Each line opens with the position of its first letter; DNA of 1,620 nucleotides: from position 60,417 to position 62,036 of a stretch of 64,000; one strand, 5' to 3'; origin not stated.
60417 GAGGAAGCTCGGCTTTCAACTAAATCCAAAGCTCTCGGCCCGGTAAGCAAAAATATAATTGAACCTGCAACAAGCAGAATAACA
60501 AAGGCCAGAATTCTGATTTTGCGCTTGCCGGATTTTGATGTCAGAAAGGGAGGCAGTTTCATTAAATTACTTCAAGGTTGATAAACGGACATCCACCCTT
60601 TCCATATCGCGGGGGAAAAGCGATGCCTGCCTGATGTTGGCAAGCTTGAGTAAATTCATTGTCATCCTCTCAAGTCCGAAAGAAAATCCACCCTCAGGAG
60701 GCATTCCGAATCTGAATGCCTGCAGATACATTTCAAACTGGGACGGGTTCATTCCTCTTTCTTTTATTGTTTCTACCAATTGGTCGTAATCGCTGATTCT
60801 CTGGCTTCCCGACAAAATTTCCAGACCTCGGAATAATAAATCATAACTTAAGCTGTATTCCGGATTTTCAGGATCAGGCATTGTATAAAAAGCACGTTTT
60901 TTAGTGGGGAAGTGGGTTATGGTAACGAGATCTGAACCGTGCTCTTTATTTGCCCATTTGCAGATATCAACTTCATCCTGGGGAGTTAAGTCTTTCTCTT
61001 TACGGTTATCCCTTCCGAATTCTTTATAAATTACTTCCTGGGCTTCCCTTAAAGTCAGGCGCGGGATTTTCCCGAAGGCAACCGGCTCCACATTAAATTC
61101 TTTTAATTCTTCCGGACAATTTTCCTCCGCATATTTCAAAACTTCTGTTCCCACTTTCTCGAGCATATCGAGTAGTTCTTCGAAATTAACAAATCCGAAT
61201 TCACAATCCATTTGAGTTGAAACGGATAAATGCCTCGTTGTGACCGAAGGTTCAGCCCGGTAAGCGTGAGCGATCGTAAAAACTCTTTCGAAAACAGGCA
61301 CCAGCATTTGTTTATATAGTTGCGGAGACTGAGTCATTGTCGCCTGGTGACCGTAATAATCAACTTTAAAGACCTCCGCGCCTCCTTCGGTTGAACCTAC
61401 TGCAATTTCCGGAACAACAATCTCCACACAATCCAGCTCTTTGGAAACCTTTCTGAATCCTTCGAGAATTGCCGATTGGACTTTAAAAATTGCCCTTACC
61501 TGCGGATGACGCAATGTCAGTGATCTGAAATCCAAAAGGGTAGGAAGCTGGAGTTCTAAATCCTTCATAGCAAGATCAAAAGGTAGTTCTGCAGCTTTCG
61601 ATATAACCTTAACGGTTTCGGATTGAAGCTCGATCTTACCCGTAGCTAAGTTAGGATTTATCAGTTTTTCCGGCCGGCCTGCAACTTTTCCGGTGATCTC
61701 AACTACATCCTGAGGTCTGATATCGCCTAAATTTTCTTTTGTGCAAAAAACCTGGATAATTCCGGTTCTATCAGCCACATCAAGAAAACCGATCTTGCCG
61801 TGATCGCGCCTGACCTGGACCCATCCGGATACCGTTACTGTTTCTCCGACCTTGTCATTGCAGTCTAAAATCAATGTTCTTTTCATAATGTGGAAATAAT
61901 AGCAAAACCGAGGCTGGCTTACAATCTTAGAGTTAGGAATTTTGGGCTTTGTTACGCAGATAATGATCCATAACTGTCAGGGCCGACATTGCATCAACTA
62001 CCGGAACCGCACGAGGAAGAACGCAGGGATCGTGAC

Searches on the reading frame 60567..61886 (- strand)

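Call 80: search_protein_families(library=ncbifam, proteins=[window:60567-61886:-], max_evalue=1e-10)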
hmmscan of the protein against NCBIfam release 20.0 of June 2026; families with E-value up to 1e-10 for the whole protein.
window:60567-61886:- (439 aa): 13 families
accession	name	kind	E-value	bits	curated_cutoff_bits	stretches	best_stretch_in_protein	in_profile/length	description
NF003483.0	PRK05159.1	equivalog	1.2e-138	462.7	353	1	1-431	3-436/438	aspartate--tRNA(Asn) ligase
TIGR00458.1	aspS_nondisc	equivalog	4.7e-102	342.1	368.4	1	12-431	10-426/428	aspartate--tRNA(Asn) ligase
NF001750.0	PRK00476.1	equivalog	1.6e-67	228.2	443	2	11-259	15-272/590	aspartate--tRNA ligase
NF003037.0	PRK03932.1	equivalog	6.3e-67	226.5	414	1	9-432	11-450/451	asparagine--tRNA ligase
TIGR00457.1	asnS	equivalog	2.6e-65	221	342.6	1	5-432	7-454/455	asparagine--tRNA ligase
TIGR00459.1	aspS_bact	equivalog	1.2e-62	212.1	373.85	2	11-262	13-266/586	aspartate--tRNA ligase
NF005052.0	PRK06462.1-1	equivalog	2.1e-39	135.6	368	1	118-426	33-345/353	asparagine synthetase A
NF009460.0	PRK12820.1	equivalog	1.4e-33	116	1379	1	10-246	31-287/723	bifunctional aspartyl-tRNA synthetase/aspartyl/glutamyl-tRNA amidotransferase subunit C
NF005054.0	PRK06462.1-4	equivalog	1.5e-27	96.5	309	1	124-426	15-310/318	asparagine synthetase A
TIGR00499.1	lysS_bact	equivalog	6e-25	87.8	427.6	1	13-299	52-339/496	lysine--tRNA ligase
NF001756.1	PRK00484.1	subfamily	3.5e-24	85.3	468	1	12-426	49-484/488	lysine--tRNA ligase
NF009101.0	PRK12445.1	subfamily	2e-16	59.6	1026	0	16-283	67-333/505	lysine--tRNA ligase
NF002821.0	PRK02983.1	equivalog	8.6e-16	57.1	742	0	11-239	656-885/1102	bifunctional lysylphosphatidylglycerol synthetase/lysine--tRNA ligase LysX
